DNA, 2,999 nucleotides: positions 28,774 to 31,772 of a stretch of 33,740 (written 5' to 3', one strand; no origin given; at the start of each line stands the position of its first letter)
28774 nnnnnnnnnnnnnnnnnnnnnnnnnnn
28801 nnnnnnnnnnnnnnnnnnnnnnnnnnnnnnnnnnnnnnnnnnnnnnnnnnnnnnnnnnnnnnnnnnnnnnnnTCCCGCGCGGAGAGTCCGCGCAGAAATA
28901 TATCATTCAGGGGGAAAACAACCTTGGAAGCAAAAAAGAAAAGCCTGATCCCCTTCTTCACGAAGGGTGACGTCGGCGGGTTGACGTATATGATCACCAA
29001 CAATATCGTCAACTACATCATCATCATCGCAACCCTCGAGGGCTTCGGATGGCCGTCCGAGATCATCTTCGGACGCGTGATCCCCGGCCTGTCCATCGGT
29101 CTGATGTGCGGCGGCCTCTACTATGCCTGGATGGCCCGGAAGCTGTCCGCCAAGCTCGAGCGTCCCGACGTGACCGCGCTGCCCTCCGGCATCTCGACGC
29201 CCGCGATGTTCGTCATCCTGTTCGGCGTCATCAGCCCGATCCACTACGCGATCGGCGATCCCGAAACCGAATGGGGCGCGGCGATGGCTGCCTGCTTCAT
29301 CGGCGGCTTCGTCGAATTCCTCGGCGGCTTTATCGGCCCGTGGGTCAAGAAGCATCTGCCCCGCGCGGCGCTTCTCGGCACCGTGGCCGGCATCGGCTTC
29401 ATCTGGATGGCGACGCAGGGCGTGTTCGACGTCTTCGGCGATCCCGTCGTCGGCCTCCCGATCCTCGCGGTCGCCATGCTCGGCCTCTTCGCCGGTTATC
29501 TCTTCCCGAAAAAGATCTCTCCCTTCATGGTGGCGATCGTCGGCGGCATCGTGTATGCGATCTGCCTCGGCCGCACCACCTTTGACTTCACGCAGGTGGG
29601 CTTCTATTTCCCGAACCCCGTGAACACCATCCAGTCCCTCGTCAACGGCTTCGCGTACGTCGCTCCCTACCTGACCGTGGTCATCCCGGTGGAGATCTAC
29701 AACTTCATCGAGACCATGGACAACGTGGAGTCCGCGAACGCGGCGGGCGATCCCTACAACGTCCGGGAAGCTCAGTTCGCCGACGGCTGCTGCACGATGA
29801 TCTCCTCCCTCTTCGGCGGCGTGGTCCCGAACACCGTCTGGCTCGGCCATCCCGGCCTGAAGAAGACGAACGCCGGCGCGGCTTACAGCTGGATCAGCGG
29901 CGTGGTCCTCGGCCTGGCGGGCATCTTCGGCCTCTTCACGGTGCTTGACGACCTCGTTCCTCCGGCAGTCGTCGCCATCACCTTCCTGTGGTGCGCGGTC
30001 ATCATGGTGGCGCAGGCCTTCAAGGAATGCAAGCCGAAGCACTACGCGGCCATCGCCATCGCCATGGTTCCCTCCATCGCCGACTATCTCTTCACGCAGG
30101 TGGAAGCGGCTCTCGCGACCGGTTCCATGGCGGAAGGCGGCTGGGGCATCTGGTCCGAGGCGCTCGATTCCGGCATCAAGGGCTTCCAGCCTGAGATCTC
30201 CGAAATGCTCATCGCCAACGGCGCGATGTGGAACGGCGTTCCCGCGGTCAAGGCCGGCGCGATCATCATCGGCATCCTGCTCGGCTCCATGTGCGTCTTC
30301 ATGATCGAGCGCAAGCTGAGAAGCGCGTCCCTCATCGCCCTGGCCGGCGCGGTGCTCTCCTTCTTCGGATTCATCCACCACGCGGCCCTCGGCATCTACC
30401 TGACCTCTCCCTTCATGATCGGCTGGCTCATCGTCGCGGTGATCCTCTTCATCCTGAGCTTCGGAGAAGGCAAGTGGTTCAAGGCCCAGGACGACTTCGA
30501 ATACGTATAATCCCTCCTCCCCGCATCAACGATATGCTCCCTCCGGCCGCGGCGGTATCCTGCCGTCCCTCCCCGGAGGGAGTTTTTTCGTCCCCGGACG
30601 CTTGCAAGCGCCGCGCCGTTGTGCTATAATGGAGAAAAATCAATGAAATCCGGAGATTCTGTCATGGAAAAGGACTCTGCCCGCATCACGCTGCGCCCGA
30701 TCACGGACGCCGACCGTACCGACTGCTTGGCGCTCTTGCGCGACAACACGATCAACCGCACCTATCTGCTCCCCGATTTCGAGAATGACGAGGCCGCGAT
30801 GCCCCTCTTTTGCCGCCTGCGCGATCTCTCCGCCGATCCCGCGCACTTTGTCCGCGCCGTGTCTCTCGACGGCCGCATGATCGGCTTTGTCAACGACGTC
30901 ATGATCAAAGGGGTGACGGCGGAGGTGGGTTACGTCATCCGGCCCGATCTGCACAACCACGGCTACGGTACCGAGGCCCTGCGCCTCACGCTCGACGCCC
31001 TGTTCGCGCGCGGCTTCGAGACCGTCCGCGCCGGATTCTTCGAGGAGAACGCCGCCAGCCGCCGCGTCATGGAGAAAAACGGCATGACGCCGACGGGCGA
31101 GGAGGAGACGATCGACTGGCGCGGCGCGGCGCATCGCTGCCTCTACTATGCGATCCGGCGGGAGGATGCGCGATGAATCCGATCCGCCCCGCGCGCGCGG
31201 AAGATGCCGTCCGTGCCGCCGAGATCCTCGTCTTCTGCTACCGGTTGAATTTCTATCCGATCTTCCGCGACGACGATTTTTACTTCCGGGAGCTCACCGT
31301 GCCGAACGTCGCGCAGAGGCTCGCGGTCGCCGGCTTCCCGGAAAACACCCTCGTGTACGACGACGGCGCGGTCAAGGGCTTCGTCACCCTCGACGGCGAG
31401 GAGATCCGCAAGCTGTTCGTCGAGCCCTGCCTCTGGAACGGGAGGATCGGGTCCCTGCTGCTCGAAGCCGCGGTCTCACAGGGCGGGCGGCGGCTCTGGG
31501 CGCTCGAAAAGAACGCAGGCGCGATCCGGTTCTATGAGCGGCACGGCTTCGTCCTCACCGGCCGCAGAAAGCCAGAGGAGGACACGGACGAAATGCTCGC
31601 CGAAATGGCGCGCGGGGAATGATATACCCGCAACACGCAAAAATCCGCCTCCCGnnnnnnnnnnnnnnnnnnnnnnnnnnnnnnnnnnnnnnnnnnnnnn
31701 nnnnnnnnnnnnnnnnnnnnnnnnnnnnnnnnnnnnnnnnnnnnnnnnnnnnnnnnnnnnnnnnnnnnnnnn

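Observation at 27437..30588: Non-pyrrolysine MtmB-family methyltransferase paired only with a permease, under a perfect consensus promoter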

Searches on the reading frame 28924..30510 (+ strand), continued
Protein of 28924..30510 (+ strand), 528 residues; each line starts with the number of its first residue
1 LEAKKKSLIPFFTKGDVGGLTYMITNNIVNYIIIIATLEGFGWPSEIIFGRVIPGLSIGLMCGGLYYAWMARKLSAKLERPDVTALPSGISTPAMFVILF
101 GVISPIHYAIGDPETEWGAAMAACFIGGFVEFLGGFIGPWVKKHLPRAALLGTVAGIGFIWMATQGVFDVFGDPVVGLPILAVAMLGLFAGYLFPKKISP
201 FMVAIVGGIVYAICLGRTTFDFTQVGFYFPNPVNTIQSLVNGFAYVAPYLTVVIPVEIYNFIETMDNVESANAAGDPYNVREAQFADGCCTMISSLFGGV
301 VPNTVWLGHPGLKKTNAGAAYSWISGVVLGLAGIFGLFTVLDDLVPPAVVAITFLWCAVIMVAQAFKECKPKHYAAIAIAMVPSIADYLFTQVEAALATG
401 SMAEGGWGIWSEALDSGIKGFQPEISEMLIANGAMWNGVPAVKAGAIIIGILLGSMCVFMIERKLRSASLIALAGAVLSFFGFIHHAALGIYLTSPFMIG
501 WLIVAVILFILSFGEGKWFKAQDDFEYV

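Call 67: search_solved_structures(query=L007:6242-7975:+, max_evalue=1e-10)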
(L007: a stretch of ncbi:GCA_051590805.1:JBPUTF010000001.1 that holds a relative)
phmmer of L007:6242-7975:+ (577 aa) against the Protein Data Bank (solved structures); distinct sequences matched with E-value up to 1e-10: 1.
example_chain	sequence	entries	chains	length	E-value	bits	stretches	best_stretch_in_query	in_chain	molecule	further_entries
3nqb_A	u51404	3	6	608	5.1e-80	272.9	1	19-570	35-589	Adenine deaminase 2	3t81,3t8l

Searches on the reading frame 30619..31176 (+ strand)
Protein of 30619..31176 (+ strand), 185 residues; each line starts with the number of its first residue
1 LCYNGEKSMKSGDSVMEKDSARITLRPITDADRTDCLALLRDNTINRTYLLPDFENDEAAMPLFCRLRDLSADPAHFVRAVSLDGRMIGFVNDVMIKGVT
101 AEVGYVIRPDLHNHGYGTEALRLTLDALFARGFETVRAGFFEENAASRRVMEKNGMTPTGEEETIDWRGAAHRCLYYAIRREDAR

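Call 15: search_protein_families(library=pfam, proteins=[window:30619-31176:+], max_evalue=0.001)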
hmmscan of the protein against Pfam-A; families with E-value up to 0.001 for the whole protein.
window:30619-31176:+ (185 aa): 2 families
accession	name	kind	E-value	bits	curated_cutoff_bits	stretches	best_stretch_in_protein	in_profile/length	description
PF13302.13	Acetyltransf_3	-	3.2e-21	76.9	25.4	1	22-157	1-138/138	Acetyltransferase (GNAT) domain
PF00583.31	Acetyltransf_1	-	3.7e-11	43.8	20.7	1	59-156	19-116/116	Acetyltransferase (GNAT) family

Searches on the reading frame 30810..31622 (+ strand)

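Call 83: search_protein_families(library=pfam, proteins=[window:30810-31622:+], max_evalue=0.001)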
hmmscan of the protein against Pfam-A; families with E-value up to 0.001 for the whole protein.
window:30810-31622:+ (270 aa): 2 families
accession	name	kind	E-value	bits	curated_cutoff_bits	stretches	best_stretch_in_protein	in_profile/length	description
PF13508.13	Acetyltransf_7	-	1.3e-08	35.5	27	1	181-248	6-83/84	Acetyltransferase (GNAT) domain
PF00583.31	Acetyltransf_1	-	1.4e-06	29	20.7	1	178-247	34-116/116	Acetyltransferase (GNAT) family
